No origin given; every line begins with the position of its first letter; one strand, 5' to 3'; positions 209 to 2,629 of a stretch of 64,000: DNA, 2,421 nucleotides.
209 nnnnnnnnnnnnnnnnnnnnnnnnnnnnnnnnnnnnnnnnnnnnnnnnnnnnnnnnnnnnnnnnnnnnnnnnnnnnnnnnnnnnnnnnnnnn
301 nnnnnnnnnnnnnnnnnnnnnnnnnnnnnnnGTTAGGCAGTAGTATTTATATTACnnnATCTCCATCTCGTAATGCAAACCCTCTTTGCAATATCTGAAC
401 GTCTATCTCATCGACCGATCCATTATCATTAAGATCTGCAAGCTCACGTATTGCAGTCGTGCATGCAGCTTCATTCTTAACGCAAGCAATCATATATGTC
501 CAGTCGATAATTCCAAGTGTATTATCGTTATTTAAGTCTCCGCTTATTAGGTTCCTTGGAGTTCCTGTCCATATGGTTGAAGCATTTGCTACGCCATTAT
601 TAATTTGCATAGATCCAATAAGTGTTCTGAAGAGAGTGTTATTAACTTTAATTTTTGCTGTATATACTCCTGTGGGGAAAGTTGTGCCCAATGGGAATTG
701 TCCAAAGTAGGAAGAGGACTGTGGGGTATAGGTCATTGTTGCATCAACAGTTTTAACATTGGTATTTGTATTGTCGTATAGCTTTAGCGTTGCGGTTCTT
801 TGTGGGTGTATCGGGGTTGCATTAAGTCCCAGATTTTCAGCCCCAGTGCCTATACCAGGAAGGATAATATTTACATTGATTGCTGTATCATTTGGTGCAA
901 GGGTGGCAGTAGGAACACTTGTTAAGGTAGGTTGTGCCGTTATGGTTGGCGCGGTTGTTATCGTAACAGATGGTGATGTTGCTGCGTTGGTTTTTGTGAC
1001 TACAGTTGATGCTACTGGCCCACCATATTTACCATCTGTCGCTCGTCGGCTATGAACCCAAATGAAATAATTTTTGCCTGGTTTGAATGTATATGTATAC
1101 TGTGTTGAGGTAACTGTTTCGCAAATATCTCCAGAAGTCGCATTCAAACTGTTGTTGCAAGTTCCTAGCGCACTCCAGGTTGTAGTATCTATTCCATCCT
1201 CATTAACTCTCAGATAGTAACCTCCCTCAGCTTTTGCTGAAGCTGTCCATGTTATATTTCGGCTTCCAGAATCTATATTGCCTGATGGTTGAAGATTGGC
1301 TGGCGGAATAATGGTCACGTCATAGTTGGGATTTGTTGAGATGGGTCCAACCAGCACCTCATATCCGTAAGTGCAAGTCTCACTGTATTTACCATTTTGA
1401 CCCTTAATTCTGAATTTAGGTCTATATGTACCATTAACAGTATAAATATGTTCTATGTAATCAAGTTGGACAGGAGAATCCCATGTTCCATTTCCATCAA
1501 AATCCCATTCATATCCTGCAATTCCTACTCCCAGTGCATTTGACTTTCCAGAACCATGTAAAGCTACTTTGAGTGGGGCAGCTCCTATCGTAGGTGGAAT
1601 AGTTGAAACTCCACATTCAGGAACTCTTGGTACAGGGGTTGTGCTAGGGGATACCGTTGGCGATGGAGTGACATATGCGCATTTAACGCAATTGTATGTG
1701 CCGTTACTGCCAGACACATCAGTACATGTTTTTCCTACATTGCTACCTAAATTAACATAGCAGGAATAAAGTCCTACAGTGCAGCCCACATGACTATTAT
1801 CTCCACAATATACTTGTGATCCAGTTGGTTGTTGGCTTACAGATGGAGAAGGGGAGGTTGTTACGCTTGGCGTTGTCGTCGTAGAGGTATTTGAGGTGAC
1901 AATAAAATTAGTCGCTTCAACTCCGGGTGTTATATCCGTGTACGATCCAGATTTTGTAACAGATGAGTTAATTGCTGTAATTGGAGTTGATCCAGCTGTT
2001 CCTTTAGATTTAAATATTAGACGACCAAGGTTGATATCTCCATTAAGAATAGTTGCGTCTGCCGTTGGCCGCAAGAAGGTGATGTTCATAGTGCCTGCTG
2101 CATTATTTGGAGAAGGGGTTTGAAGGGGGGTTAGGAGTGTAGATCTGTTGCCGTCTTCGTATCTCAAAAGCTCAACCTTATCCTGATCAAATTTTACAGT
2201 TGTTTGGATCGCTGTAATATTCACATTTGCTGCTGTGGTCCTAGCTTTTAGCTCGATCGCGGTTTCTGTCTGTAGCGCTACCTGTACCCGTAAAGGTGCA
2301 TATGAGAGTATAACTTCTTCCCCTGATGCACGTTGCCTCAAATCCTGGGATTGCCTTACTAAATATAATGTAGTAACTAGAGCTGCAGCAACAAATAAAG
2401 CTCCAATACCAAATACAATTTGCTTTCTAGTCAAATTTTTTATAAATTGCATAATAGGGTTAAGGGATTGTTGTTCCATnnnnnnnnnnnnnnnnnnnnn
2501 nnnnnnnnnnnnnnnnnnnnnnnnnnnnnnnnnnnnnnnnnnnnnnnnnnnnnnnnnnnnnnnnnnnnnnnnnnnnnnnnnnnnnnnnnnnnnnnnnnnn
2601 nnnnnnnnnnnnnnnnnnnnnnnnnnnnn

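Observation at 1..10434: Candidate cohesin-dockerin surface assembly in a ~10 kb block of secreted proteins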

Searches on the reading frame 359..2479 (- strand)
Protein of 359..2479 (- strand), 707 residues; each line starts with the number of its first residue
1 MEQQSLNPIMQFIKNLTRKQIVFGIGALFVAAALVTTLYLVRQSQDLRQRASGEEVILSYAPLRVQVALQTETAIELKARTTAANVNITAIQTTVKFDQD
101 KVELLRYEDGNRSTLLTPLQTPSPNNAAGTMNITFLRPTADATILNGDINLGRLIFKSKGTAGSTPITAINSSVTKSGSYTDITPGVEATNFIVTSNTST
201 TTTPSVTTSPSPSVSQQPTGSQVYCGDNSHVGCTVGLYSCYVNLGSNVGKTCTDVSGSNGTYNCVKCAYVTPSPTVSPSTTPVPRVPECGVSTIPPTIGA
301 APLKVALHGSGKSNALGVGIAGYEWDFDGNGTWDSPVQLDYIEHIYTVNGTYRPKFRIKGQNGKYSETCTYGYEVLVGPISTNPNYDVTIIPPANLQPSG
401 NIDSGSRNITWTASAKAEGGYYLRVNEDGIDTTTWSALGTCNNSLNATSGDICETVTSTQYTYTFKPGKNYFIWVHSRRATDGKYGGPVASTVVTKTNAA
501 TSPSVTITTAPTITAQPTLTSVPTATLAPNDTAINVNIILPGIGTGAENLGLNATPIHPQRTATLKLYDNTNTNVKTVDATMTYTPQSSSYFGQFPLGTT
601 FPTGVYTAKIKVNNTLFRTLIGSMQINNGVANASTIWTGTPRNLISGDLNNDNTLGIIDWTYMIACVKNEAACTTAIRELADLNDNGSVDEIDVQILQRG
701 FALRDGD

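Call 4: search_protein_families(library=pfam, max_evalue=1, proteins=[window:359-2479:-])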
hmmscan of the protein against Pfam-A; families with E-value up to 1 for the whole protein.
window:359-2479:- (707 aa): 4 families
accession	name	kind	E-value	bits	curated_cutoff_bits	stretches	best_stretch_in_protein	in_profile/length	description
PF00963.24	Cohesin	-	3.3e-06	27.8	24.1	1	81-185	22-130/139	Cohesin domain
PF00404.24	Dockerin_1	-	9.4e-06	26.2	22.9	1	647-699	2-54/57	Dockerin type I domain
PF18911.6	PKD_4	-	0.0001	22.8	27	1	297-368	12-78/85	PKD domain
PF13860.13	FlgD_ig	-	0.035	14.5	27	1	545-614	7-77/79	FlgD Ig-like domain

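Call 11: find_encoding_contigs(protein=window:359-2479:-, flank=10000, max_places=6)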
Protein window:359-2479:- (707 aa): no gene with exactly this product is on record in the collection.

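Call 12: find_homologous_proteins(query=window:359-2479:-, max_evalue=0.001)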
Query window:359-2479:- (707 aa): 6 proteins with E <= 0.001 among 8000 candidates.
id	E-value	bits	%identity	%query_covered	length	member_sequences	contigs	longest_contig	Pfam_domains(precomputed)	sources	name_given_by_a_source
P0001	0.0e+0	1426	91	100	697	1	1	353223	PF00404.25,PF00963.25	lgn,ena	-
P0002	0.0e+0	1314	83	100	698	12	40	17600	PF00404.25,PF00963.25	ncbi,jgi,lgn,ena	jgi:hypothetical protein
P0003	5.9e-110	387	41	53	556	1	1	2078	PF00963.25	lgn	-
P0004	3.2e-13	67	40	17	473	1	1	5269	-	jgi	jgi:hypothetical protein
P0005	4.2e-12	64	29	27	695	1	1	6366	PF00404.25,PF00082.28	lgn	-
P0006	5.6e-4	37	32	11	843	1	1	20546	PF07495.20,PF22352.3,PF00801.27,PF17963.8,PF00404.25,PF17892.8,PF00963.25,PF17803.8,PF18911.7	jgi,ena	-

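Call 13: find_encoding_contigs(protein=P0001, flank=10000, max_places=3)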
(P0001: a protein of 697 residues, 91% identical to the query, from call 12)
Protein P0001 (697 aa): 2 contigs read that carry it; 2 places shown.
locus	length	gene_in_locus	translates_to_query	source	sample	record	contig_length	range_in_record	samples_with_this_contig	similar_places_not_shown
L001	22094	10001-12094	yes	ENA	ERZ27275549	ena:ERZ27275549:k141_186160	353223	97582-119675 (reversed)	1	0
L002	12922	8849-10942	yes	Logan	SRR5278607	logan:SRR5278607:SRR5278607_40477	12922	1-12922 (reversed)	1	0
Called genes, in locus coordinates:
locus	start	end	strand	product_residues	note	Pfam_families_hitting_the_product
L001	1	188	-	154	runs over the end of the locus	-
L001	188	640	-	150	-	PF00889:EF_TS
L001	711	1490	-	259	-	PF00318:Ribosomal_S2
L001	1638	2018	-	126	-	PF05635:23S_rRNA_IVP, PF22296:bAvd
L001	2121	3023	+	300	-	PF00092:VWA, PF13519:VWA_2 (weak)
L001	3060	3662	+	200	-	-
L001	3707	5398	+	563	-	-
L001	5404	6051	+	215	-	-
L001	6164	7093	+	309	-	-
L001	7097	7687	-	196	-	-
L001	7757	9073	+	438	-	PF00464:SHMT, PF00155:Aminotran_1_2 (weak)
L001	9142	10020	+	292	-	-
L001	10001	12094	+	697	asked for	PF00963:Cohesin (weak), PF00404:Dockerin_1 (faint)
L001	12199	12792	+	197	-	PF00963:Cohesin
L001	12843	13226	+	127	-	-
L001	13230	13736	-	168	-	-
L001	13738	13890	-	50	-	-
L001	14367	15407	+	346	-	PF00188:CAP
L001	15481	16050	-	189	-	PF06559:DCD_N, PF22769:DCD, PF00692:dUTPase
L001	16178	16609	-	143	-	-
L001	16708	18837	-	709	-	-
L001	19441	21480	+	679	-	PF00404:Dockerin_1, PF13499:EF-hand_7 (faint)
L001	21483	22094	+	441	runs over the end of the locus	PF00404:Dockerin_1 (weak)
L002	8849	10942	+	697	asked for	PF00963:Cohesin (weak), PF00404:Dockerin_1 (faint)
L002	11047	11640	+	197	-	PF00963:Cohesin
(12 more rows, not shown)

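Call 14: find_encoding_contigs(protein=P0002, flank=10000, max_places=6)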
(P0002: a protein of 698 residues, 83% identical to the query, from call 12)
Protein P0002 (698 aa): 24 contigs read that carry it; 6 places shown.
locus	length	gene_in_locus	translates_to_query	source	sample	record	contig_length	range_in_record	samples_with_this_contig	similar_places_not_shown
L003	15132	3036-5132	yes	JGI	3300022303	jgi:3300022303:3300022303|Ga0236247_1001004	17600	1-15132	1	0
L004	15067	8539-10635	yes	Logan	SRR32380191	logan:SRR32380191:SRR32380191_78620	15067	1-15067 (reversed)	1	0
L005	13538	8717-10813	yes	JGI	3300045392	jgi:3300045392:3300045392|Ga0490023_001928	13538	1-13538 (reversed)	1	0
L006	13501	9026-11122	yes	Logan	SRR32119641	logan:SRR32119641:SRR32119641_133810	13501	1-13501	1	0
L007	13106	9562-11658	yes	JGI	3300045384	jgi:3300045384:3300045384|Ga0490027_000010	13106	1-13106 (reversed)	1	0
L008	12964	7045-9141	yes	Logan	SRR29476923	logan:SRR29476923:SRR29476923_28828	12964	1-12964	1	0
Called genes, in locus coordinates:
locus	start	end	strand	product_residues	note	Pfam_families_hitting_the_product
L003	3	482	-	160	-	?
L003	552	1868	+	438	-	PF00464:SHMT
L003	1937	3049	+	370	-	PF00404:Dockerin_1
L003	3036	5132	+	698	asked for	PF00963:Cohesin (weak), PF00404:Dockerin_1 (weak)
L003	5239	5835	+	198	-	PF00963:Cohesin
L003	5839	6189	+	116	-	-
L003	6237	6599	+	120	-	-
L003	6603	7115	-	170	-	-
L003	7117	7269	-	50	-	-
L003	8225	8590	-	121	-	-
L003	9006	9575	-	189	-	PF06559:DCD_N (weak), PF22769:DCD, PF00692:dUTPase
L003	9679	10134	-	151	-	-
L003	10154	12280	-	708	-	-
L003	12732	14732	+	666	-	PF00404:Dockerin_1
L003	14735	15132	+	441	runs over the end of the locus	PF00404:Dockerin_1 (weak)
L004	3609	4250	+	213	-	PF00963:Cohesin (weak)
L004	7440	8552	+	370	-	PF00404:Dockerin_1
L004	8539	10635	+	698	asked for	PF00963:Cohesin (weak), PF00404:Dockerin_1 (weak)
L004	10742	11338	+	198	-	PF00963:Cohesin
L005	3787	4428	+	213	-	PF00963:Cohesin (weak)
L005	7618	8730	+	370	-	PF00404:Dockerin_1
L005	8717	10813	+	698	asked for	PF00963:Cohesin (weak), PF00404:Dockerin_1 (weak)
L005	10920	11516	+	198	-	PF00963:Cohesin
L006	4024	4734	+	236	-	PF00963:Cohesin (weak)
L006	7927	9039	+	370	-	PF00404:Dockerin_1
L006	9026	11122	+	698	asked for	PF00963:Cohesin (weak), PF00404:Dockerin_1 (weak)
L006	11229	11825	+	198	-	PF00963:Cohesin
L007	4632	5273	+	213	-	PF00963:Cohesin (weak)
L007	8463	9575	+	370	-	PF00404:Dockerin_1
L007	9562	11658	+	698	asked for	PF00963:Cohesin (weak), PF00404:Dockerin_1 (weak)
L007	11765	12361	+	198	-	PF00963:Cohesin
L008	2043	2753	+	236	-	PF00963:Cohesin (weak)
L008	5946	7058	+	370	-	PF00404:Dockerin_1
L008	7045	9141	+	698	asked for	PF00963:Cohesin (weak), PF00404:Dockerin_1 (weak)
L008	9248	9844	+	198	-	PF00963:Cohesin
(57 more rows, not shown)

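Call 19: find_related_loci(query=window:359-2479:-, collection=genome_contigs, flank=10000)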
Query window:359-2479:- (707 aa) in genome_contigs; peptide patterns used: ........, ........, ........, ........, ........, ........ (x = any residue, [..] = any of these).
256 stretches matched a pattern; 165 encode a relative of the query (tblastn E <= 1e-3); the best 80 are kept; 79 distinct loci.
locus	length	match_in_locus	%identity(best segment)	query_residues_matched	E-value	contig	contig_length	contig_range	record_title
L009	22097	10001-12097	85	1-707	0e+0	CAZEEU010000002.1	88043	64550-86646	MAG TPA_asm: uncultured Gammaproteobacteria bacterium isolate SRP286056_co1_676 genome assembly, contig: NODE_201_length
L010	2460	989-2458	82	1-490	0e+0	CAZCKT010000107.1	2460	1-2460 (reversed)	MAG TPA_asm: uncultured Candidatus Saccharibacteria bacterium isolate SRP298887_co1_119 genome assembly, contig: NODE_65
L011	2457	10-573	60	517-707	1e-65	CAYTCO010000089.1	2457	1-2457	MAG TPA_asm: uncultured Gammaproteobacteria bacterium isolate SRP286056_co1_355 genome assembly, contig: NODE_77750_leng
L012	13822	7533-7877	30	287-425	5e-9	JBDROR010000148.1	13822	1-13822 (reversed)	MAG: bacterium isolate MEGAHIT-group-1.965 k141_3167638, whole genome shotgun sequence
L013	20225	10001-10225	41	287-363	1e-8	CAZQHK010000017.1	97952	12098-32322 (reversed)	MAG TPA_asm: uncultured bacterium isolate SRP308112_co1_304 genome assembly, contig: NODE_127_length_97952_cov_29.110116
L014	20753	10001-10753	36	285-534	1e-8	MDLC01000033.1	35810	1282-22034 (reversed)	Candidatus Endobugula sertula isolate AB1-4 AB835_contig000033, whole genome shotgun sequence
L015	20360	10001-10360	33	241-367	2e-8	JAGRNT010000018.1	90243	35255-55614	MAG: bacterium isolate UBP7 HKST-UBA03 NODE_18_length_90243_cov_6.694020, whole genome shotgun sequence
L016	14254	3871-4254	33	299-415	2e-8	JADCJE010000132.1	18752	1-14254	MAG: Phycisphaerales bacterium isolate M113S1SP2A75QC M113S1_132, whole genome shotgun sequence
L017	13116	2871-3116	39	262-358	2e-8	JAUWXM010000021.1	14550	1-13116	MAG: bacterium isolate CSMAG_2684 CSMAG_2684_k141_963882_length_14550_cov_9.9423, whole genome shotgun sequence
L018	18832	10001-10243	35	281-364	5e-8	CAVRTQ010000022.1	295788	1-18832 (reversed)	MAG: uncultured Solirubrobacteraceae bacterium isolate MFD02840.bin.2.181 genome assembly, contig: contig_39436, whole g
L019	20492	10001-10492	38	299-364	5e-8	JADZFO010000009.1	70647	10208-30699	MAG: bacterium isolate SJ870 c_000000220152, whole genome shotgun sequence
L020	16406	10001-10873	40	276-358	8e-8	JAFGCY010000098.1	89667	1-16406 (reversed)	MAG: bacterium isolate Zod_Metabat.1143 k87_11323102, whole genome shotgun sequence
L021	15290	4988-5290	35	285-395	9e-8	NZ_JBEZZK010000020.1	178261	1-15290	Streptosporangium sp. NPDC023963 NPDC023963_104_C5.ctg-0020, whole genome shotgun sequence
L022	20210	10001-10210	40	296-368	7e-8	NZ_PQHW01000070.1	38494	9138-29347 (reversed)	Amycolatopsis thermalba strain NRRL B-24845 NODE_70, whole genome shotgun sequence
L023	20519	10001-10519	35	287-375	9e-8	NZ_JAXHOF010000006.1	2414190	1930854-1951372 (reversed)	MAG: Sphaerotilus sp. isolate Salar_de_Ascotan_water_MAG_AWA25 contig_262_polypolish, whole genome shotgun sequence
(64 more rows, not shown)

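Call 25: search_solved_structures(query=window:359-2479:-, max_evalue=1, show_alignments=0)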
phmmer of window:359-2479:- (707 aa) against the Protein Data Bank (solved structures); distinct sequences matched with E-value up to 1: 8.
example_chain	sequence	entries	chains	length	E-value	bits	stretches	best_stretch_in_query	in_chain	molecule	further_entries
4jgu_A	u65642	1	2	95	3.8e-05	25.6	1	296-368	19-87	ColH protein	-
2b59_B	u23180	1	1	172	0.0014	20.5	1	598-704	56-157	Cellulosomal scaffolding protein A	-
2ccl_B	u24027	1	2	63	0.01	17.6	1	645-700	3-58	ENDO-1,4-BETA-XYLANASE Y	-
5g5d_B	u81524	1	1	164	0.011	17.6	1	598-704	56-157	CELLULOSOMAL-SCAFFOLDING PROTEIN A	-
1ohz_B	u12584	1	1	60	0.017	16.9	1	647-700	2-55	ENDO-1,4-BETA-XYLANASE Y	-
2y3n_B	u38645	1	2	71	0.2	13.3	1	645-701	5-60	CELLULOSOMAL FAMILY-48 PROCESSIVE GLYCOSIDE HYDROLASE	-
4u6t_A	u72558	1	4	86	0.29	12.8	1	311-370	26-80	ColH protein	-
4u7k_A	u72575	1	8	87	0.29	12.8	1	311-370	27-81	ColH protein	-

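Call 40: search_protein_families(library=pfam, max_evalue=1, proteins=[L001:12199-12789:+, L001:16708-18834:-, L001:19441-21477:+, L001:12843-13223:+, L001:13233-13736:-, L001:16181-16609:-])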
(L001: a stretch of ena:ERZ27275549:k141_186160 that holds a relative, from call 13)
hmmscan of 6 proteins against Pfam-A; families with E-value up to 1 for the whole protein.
L001:12199-12789:+ (197 aa): 1 family
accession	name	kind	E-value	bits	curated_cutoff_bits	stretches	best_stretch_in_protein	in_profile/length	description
PF00963.24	Cohesin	-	9e-09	36.1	24.1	1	68-178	18-128/139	Cohesin domain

L001:16708-18834:- (708 aa): 0 families

L001:19441-21477:+ (679 aa): 6 families
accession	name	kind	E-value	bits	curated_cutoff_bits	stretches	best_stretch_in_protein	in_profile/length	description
PF00404.24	Dockerin_1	-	6.3e-13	49.1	22.9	2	377-432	1-56/57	Dockerin type I domain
PF13499.12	EF-hand_7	-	6.2e-06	26.9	30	0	413-431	12-31/67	EF-hand domain pair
PF00036.39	EF-hand_1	-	0.0062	16.4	25.4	0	412-426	9-23/29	EF hand domain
PF13517.12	FG-GAP_3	-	0.017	16.1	26.9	0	620-634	46-60/61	FG-GAP-like repeat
PF01839.29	FG-GAP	-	0.054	13.8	22.1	0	624-634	9-19/37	FG-GAP repeat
PF13405.12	EF-hand_6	-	0.11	12.8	25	0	413-426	10-23/30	EF-hand domain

L001:12843-13223:+ (127 aa): 0 families

L001:13233-13736:- (168 aa): 0 families

L001:16181-16609:- (143 aa): 0 families

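Call 45: predict_structure(alignment_id=A1)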
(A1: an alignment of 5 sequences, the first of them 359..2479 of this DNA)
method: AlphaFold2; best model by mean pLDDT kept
length: 707 residues; sequences in the alignment: 5
mean_pLDDT: 36.5   pTM: 0.25
mean pLDDT of the five models: 36.5, 36.4, 31.9, 29.9, 29.2
residues with pLDDT >= 90: 0; 70-90: 20; 50-70: 93; < 50: 594
segments of 3 or more residues with pLDDT < 50: 1-26, 32-69, 80-88, 106-130, 136-148, 160-527, 540-557, 614-707
pLDDT, mean of each block of 10 residues (from residue 1): 34 43 48 41 28 36 44 52 47 54 48 32 37 47 43 55 41 39 28 32 24 22 21 23 28 35 32 24 21 22 24 23 25 27 27 30 26 20 22 26 28 33 39 31 32 36 38 40 33 32 25 24 42 60 34 46 71 75 62 70 65 42 38 33 29 26 35 41 35 37 28
secondary structure, 60 per line:
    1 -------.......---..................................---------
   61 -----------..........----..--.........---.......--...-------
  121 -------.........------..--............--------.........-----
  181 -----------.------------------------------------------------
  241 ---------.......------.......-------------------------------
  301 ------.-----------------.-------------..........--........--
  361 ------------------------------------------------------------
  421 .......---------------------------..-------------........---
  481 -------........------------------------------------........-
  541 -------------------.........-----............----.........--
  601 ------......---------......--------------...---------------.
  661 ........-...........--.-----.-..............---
elements in order (helices of 4 or more, strands of 3 or more residues): H8-14 H18-51 E72-81 E90-98 E102-108 E111-113 E128-136 E147-158 E167-175 E250-256 E263-269 E339-348 E351-358 E421-427 E470-477 E488-495 E532-539 E560-568 E574-585 E590-598 E607-612 E622-627 E642-644 H660-668 H670-680 H691-704

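Call 67: search_protein_families(library=ncbifam, max_evalue=0.01, proteins=[window:359-2479:-])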
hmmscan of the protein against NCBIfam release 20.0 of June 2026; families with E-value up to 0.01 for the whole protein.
window:359-2479:- (707 aa): 0 families
